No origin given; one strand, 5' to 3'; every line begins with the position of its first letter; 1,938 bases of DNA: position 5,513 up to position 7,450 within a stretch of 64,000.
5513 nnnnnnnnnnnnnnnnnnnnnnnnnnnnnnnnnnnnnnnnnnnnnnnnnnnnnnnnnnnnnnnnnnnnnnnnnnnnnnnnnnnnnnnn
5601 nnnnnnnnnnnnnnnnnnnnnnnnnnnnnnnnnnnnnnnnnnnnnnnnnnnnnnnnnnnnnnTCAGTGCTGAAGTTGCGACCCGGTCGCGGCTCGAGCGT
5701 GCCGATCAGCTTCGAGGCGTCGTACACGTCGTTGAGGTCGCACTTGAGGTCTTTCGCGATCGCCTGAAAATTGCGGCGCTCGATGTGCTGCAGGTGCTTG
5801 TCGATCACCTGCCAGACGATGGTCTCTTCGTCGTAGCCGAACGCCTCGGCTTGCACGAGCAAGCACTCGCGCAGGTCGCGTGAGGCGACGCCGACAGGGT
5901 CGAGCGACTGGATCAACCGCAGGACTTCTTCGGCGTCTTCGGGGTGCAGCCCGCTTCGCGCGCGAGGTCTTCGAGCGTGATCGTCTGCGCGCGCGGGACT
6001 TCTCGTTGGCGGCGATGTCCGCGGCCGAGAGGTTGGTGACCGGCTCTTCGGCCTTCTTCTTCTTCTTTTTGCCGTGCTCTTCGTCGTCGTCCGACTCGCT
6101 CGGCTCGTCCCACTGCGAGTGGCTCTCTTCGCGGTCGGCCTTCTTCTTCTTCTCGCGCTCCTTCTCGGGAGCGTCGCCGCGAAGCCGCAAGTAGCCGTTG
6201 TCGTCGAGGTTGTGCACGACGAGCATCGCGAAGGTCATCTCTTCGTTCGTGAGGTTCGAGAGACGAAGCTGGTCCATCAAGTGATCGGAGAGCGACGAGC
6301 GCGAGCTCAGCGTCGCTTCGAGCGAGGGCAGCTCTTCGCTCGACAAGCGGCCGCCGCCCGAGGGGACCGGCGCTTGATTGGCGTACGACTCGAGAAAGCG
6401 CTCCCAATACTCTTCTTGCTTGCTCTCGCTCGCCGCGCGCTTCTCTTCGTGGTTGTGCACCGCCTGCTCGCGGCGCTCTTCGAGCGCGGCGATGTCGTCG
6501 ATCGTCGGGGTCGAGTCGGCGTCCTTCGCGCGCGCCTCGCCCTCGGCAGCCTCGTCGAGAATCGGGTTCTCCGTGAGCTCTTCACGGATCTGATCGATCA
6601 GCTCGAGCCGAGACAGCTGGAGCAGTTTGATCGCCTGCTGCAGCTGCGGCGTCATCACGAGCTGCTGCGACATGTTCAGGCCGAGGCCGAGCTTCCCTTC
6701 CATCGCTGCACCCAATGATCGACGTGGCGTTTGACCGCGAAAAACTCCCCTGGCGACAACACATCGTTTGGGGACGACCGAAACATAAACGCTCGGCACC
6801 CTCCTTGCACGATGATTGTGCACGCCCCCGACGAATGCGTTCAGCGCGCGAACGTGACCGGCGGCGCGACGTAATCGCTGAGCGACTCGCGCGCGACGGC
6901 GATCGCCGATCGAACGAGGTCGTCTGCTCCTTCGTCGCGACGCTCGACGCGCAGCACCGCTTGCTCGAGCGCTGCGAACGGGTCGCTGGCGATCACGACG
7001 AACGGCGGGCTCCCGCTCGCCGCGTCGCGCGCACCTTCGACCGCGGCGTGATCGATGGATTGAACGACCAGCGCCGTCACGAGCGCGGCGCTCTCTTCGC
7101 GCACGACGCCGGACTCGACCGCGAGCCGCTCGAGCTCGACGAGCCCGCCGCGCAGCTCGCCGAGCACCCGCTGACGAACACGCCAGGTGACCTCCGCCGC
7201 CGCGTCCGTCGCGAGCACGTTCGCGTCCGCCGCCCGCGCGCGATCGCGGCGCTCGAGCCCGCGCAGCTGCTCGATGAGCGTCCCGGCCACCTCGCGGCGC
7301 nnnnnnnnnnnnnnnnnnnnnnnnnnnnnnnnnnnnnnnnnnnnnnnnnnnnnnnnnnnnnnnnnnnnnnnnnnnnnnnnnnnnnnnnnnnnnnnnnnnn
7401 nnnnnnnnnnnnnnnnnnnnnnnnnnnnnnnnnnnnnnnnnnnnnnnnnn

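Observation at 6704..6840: Near-perfect sigma-54 promoter (GGCAC-N5-TTGCA) upstream of rpoN, pointing antisense into the dynamin-like gene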

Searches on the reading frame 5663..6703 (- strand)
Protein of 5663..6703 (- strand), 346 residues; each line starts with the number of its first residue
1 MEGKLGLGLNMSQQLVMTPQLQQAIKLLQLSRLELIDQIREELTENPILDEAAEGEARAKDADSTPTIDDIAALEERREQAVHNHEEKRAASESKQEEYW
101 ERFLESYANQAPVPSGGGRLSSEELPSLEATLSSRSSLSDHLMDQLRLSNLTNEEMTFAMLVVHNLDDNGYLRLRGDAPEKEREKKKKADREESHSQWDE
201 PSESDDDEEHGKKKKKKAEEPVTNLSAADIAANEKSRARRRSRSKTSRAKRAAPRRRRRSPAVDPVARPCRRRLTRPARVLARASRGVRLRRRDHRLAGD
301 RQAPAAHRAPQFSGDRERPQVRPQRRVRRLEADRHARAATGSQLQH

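Call 10: search_protein_families(library=pfam, proteins=[window:5663-6703:-], max_evalue=0.01)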
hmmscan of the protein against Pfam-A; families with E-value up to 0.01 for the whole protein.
window:5663-6703:- (346 aa): 2 families
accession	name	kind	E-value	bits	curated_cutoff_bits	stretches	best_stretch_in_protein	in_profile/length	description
PF00309.25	Sigma54_AID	-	2.7e-17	62.8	23.8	1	7-51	2-46/46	Sigma-54 factor, Activator interacting domain (AID)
PF04963.19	Sigma54_CBD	-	9.6e-10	38.9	22.9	1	128-175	2-49/185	Sigma-54 factor, core binding domain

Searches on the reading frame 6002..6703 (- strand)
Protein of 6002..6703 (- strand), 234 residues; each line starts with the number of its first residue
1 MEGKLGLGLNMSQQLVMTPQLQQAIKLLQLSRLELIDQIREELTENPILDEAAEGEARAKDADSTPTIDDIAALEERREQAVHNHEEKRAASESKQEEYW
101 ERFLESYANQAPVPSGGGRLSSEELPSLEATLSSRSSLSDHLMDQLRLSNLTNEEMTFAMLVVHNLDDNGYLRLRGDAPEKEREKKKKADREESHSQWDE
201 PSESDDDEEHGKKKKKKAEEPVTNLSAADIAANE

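Call 11: find_related_loci(query=window:6002-6703:-, collection=genome_contigs, flank=6000)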
Query window:6002-6703:- (234 aa) in genome_contigs; peptide patterns used: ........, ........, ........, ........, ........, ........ (x = any residue, [..] = any of these).
600 stretches matched a pattern (row limit reached: there are more); 3 encode a relative of the query (tblastn E <= 1e-3); 3 distinct loci.
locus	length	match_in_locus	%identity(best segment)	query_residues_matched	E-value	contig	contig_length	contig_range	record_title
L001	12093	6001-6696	90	1-234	8e-118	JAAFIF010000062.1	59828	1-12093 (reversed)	MAG: Myxococcales bacterium isolate bin23.maxbin.ball.042 WN_Myxococcales_1_scaffold_172, whole genome shotgun sequence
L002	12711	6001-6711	85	1-234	3e-117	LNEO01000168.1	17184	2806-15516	MAG: Deltaproteobacteria bacterium Ga0077539 Ga0077539_1147.1, whole genome shotgun sequence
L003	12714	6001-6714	63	1-234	5e-87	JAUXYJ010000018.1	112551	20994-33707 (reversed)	MAG: Deltaproteobacteria bacterium isolate C18_concoct.bin.16 C18_k141_458255, whole genome shotgun sequence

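Call 14: find_related_loci(query=window:6002-6703:-, collection=metagenome_contigs, flank=4000)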
Query window:6002-6703:- (234 aa) in metagenome_contigs; peptide patterns used: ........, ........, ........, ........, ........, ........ (x = any residue, [..] = any of these).
600 stretches matched a pattern, but none encodes a relative of the query by tblastn (E <= 1e-3).

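Call 16: find_homologous_proteins(query=window:6002-6703:-, max_evalue=1e-10)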
Query window:6002-6703:- (234 aa): 1532 proteins with E <= 1e-10 among 4730 candidates; the best 120 are listed.
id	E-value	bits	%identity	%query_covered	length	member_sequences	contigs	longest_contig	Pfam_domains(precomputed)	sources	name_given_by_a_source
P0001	2.0e-66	242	70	73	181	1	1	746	PF04963.20,PF00309.26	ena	-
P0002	7.7e-66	240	69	71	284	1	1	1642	PF04963.20,PF00309.26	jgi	-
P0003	6.6e-64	234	63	81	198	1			PF04963.20,PF00309.26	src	-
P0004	5.0e-59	218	60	77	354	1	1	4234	PF04963.20,PF00309.26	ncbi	-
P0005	5.7e-53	198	55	86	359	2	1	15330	PF04963.20,PF00309.26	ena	-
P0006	3.9e-47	179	69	58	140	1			PF00309.26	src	-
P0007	7.3e-39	152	48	74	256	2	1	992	PF04963.20,PF00309.26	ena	-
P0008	5.1e-37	146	47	74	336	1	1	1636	PF04963.20,PF00309.26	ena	-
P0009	1.1e-36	145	49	79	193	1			PF04963.20,PF00309.26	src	-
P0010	1.6e-35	141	47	73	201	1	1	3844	PF04963.20,PF00309.26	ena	-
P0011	3.1e-35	140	51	72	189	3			PF04963.20,PF00309.26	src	-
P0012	3.5e-35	140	48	74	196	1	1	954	PF04963.20,PF00309.26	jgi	jgi:RNA polymerase sigma-54 factor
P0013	4.4e-35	140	49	71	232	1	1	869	PF04963.20,PF00309.26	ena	-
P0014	5.8e-35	139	48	71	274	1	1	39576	PF04963.20,PF00309.26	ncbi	-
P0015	6.6e-35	139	45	73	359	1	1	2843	PF04963.20,PF00309.26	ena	-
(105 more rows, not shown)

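Call 20: find_encoding_contigs(protein=P0002, flank=3000, max_places=3)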
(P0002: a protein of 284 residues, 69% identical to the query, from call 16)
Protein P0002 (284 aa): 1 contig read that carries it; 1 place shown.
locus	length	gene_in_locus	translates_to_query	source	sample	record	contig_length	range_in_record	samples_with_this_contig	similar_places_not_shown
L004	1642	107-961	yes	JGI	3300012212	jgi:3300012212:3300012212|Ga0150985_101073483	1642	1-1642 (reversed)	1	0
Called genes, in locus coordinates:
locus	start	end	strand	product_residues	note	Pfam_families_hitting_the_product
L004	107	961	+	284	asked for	PF00309:Sigma54_AID, PF04963:Sigma54_CBD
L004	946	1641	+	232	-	?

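Call 21: find_encoding_contigs(protein=P0004, flank=3000, max_places=3)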
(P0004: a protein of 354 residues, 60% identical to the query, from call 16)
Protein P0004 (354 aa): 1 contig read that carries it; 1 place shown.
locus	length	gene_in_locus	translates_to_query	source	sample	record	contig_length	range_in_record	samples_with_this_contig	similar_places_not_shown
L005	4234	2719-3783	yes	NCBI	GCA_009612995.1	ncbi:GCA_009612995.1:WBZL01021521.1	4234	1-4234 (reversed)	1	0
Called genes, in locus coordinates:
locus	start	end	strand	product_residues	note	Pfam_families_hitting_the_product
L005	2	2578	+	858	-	?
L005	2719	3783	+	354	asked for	PF00309:Sigma54_AID, PF04963:Sigma54_CBD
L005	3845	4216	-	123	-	-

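Call 22: find_encoding_contigs(protein=P0005, flank=3000, max_places=3)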
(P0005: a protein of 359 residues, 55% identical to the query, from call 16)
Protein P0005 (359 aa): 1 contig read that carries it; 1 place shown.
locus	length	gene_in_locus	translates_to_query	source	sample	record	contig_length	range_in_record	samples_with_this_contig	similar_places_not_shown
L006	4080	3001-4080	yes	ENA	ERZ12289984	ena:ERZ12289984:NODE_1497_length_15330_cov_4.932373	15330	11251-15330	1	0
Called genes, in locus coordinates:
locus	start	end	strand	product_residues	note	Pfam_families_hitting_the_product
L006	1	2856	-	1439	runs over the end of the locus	PF03023:MurJ, PF01554:MatE (faint), PF13440:Polysacc_synt_3 (weak)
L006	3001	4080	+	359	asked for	PF00309:Sigma54_AID, PF04963:Sigma54_CBD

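Call 23: find_encoding_contigs(protein=P0001, flank=3000, max_places=3)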
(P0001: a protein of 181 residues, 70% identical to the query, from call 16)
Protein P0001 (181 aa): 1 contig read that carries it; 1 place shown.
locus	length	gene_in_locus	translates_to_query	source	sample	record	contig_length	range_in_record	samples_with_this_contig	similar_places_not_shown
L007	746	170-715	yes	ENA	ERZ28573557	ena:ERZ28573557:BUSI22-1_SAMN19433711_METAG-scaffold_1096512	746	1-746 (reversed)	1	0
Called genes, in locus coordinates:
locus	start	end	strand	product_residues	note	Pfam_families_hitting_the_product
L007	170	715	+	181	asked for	PF00309:Sigma54_AID, PF04963:Sigma54_CBD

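Call 75: search_protein_families(library=pfam, proteins=[L001:7670-9679:+, L001:3276-5861:+, L006:1-2880:+], max_evalue=0.001)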
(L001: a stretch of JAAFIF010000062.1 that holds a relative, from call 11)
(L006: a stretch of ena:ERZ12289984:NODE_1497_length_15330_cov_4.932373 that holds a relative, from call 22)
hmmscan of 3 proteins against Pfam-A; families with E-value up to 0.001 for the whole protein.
L001:7670-9679:+ (669 aa): 0 families

L001:3276-5861:+ (861 aa): 3 families
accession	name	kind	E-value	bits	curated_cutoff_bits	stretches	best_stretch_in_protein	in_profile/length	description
PF00350.29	Dynamin_N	-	1e-20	74.9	27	1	419-572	1-167/168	Dynamin family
PF01926.29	MMR_HSR1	-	2.3e-09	37.8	21.9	1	418-571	1-112/113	50S ribosome-binding GTPase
PF00009.33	GTP_EFTU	-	1.9e-08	34.6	26.5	1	418-611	5-176/188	Elongation factor Tu GTP binding domain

L006:1-2880:+ (959 aa): 3 families
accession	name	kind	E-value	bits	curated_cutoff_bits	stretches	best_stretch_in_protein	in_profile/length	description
PF00350.29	Dynamin_N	-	1.3e-18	68.1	27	1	507-660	1-167/168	Dynamin family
PF01926.29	MMR_HSR1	-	5.5e-08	33.4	21.9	1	506-660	1-113/113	50S ribosome-binding GTPase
PF00009.33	GTP_EFTU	-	6.3e-07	29.6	26.5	1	506-680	5-150/188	Elongation factor Tu GTP binding domain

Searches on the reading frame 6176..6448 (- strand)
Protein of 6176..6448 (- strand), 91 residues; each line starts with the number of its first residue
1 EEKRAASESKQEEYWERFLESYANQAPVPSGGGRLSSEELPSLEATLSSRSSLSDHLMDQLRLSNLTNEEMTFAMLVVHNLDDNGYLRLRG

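Call 45: find_related_loci(query=A4, collection=metagenome_contigs, flank=2500)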
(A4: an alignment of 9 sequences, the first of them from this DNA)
Query A4 (91 aa) in metagenome_contigs; peptide patterns used: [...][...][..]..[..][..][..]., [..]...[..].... (x = any residue, [..] = any of these).
274 stretches matched a pattern; 76 encode a relative of the query (tblastn E <= 1e-3); 76 distinct loci.
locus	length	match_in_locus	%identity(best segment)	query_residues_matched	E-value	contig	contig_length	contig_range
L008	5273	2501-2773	89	1-91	5e-52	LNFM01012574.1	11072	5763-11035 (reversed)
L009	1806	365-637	71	1-91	3e-41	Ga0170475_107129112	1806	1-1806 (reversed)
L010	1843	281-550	73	1-90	4e-41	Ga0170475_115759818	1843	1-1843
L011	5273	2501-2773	74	1-91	3e-40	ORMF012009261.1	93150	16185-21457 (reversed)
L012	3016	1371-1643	70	1-91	1e-39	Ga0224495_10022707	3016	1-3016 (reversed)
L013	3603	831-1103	68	1-91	5e-39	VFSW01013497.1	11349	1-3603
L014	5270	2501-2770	63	1-91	2e-35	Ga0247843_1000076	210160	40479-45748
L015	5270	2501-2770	60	1-91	1e-34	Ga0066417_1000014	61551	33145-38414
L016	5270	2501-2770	60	1-91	1e-34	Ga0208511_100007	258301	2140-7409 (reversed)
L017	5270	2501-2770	60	1-91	1e-34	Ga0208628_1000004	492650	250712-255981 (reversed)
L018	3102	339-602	63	1-89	3e-34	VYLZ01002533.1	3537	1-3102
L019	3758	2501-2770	62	1-91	2e-34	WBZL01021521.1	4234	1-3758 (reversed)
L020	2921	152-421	64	2-91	4e-33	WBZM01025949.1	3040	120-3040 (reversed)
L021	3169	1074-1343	62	2-91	1e-31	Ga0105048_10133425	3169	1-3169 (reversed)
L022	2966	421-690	63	1-91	9e-32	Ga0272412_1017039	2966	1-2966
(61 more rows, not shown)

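Call 75: search_protein_families(library=pfam, proteins=[L011:1-2139:+, L014:1-2166:+, L013:49-498:+], max_evalue=0.001)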
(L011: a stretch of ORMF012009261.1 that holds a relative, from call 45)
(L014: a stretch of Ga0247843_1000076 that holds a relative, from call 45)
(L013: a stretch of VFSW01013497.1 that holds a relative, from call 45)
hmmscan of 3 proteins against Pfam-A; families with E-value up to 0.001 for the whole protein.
L011:1-2139:+ (712 aa): 3 families
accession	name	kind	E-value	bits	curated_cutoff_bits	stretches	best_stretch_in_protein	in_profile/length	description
PF00350.29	Dynamin_N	-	1.5e-18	67.9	27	1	259-412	1-167/168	Dynamin family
PF01926.29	MMR_HSR1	-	2.7e-10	40.8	21.9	1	258-310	1-55/113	50S ribosome-binding GTPase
PF00009.33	GTP_EFTU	-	3.1e-09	37.1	26.5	1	258-432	5-150/188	Elongation factor Tu GTP binding domain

L014:1-2166:+ (721 aa): 3 families
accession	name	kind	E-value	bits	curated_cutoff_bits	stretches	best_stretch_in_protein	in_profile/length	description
PF00350.29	Dynamin_N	-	4.1e-16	59.9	27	1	278-418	1-154/168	Dynamin family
PF01926.29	MMR_HSR1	-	3.8e-09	37.1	21.9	1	277-345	1-72/113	50S ribosome-binding GTPase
PF00009.33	GTP_EFTU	-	9.7e-07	29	26.5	1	363-451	66-150/188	Elongation factor Tu GTP binding domain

L013:49-498:+ (149 aa): 2 families
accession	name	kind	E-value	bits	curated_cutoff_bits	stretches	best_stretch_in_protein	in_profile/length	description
PF00005.33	ABC_tran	-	3.5e-07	31.3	25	1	14-67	80-137/137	ABC transporter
PF12399.14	BCA_ABC_TP_C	-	4.2e-06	26.7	25.5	1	114-138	1-25/27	Branched-chain amino acid ATP-binding cassette transporter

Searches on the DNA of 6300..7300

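Call 27: search_rna_families(source=window, start=6300, end=7300, threshold=evalue, max_evalue=1)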
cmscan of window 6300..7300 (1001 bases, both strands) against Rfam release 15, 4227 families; matches with E-value up to 1: 0.
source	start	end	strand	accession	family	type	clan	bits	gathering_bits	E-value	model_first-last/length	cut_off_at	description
